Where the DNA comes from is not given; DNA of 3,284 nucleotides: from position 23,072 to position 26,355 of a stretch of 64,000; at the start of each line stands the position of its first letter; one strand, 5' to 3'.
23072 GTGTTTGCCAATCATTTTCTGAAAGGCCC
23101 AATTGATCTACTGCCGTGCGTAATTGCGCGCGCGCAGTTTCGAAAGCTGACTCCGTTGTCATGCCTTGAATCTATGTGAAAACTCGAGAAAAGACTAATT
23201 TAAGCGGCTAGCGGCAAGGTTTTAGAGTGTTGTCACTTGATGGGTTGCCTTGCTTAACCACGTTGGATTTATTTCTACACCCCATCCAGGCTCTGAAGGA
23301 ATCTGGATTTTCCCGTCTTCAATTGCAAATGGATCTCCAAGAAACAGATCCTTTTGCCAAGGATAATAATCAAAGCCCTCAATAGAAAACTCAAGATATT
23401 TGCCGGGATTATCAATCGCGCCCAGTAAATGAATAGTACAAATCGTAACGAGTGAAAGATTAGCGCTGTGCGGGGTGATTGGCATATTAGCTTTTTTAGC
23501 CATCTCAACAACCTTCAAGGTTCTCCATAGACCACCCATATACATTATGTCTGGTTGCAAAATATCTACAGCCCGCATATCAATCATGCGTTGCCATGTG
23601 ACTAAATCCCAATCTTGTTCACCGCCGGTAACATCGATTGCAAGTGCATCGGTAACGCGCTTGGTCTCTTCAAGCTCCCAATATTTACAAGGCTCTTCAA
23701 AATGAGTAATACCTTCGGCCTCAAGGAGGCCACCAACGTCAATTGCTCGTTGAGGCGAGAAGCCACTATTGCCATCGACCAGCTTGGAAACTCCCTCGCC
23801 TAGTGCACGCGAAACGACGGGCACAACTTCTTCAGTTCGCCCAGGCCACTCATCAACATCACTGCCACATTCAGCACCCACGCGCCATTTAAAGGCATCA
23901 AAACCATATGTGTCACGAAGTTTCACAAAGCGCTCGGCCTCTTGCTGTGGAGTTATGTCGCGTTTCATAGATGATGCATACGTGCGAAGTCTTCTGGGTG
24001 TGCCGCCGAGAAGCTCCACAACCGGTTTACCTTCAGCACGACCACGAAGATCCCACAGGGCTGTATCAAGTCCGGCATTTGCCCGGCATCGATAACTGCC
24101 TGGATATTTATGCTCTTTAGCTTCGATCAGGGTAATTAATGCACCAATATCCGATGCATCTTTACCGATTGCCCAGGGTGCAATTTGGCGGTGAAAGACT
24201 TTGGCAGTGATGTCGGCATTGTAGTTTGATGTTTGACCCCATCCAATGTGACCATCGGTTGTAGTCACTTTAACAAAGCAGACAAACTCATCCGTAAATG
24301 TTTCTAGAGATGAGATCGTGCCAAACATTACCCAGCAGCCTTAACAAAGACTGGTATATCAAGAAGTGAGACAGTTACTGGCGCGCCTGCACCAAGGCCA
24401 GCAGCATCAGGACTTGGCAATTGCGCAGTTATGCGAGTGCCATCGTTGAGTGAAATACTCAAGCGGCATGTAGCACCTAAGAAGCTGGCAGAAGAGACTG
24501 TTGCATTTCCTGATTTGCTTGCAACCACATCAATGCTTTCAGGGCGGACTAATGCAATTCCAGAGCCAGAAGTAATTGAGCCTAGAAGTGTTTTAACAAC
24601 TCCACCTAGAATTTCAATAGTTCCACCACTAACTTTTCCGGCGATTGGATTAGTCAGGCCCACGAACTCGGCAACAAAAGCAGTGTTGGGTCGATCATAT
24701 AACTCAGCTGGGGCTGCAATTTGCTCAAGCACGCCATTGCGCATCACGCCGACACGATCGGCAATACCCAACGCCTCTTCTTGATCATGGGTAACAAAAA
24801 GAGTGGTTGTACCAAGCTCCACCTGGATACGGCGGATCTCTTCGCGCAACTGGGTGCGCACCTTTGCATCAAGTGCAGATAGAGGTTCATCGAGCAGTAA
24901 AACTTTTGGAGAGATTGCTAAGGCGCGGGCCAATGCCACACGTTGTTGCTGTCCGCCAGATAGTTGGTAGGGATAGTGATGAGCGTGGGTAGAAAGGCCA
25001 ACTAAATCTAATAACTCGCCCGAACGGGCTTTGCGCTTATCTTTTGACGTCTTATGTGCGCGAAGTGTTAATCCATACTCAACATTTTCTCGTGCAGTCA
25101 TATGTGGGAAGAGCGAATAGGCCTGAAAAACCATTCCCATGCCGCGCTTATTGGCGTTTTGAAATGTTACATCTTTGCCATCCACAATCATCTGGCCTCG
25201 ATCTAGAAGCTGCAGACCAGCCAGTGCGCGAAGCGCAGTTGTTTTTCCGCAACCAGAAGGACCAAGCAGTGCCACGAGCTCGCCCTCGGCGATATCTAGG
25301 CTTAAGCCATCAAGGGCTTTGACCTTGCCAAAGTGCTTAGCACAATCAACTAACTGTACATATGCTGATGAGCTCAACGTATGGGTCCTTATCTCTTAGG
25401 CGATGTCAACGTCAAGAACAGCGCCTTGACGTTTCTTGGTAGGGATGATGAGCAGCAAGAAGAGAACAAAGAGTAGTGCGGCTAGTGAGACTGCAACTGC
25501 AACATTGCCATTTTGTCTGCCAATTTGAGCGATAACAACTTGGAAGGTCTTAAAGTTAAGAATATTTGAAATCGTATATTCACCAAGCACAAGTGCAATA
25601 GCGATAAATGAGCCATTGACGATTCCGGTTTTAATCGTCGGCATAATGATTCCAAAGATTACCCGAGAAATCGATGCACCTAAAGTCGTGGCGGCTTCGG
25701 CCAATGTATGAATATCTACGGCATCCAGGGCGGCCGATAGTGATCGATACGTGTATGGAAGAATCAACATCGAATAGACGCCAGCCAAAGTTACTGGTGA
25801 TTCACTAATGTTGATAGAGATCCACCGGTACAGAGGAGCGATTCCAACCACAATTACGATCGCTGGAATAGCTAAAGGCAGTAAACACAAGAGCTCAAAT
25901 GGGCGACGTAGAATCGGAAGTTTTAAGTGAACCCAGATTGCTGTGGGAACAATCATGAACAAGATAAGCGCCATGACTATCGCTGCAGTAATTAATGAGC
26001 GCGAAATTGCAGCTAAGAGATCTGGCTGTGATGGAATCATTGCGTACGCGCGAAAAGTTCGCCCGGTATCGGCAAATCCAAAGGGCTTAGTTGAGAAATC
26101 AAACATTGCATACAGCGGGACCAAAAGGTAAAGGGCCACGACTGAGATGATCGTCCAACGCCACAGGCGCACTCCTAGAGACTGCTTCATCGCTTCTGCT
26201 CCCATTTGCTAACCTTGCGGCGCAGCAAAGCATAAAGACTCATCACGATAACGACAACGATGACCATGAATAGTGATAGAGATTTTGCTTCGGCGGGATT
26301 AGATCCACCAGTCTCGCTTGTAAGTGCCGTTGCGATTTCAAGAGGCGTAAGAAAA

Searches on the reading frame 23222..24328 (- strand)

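Call 79: search_protein_families(library=pfam, proteins=[window:23222-24328:-], max_evalue=0.00001)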
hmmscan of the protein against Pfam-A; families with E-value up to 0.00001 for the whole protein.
window:23222-24328:- (368 aa): 2 families
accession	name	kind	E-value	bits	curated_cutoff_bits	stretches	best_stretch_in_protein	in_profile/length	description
PF13378.12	MR_MLE_C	-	9.3e-48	163.2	29.4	1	132-355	4-217/219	Enolase C-terminal domain-like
PF02746.21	MR_MLE_N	-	2.7e-15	57.1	22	1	7-108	19-117/117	Mandelate racemase / muconate lactonizing enzyme, N-terminal domain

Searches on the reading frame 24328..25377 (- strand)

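Call 79: search_protein_families(library=pfam, proteins=[window:24328-25377:-], max_evalue=0.00001)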
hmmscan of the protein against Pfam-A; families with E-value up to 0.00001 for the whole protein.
window:24328-25377:- (349 aa): 3 families
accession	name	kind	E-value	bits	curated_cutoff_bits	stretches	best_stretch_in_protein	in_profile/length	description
PF00005.33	ABC_tran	-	6e-36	124.5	25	1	22-166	1-136/137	ABC transporter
PF13304.12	AAA_21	-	1.2e-08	35.8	27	0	136-199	235-300/304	AAA domain, putative AbiEii toxin, Type IV TA system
PF08402.16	TOBE_2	-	2.6e-08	34.3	21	1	276-338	2-68/76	TOBE domain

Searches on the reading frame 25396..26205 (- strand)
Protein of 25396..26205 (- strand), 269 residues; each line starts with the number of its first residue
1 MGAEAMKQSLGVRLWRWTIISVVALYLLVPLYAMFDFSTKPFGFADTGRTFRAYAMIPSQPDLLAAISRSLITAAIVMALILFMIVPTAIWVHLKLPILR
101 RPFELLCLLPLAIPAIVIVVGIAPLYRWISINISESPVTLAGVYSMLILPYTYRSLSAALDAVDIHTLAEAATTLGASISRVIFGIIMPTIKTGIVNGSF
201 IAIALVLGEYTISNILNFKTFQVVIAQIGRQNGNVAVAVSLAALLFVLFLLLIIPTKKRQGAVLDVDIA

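Call 79: search_protein_families(library=pfam, proteins=[window:25396-26205:-], max_evalue=0.00001)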
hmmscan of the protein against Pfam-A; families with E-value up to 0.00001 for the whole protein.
window:25396-26205:- (269 aa): 1 family
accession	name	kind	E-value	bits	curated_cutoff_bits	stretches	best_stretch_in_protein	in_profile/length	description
PF00528.27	BPD_transp_1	-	9e-08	32.5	26.4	1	86-253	2-170/184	Binding-protein-dependent transport system inner membrane component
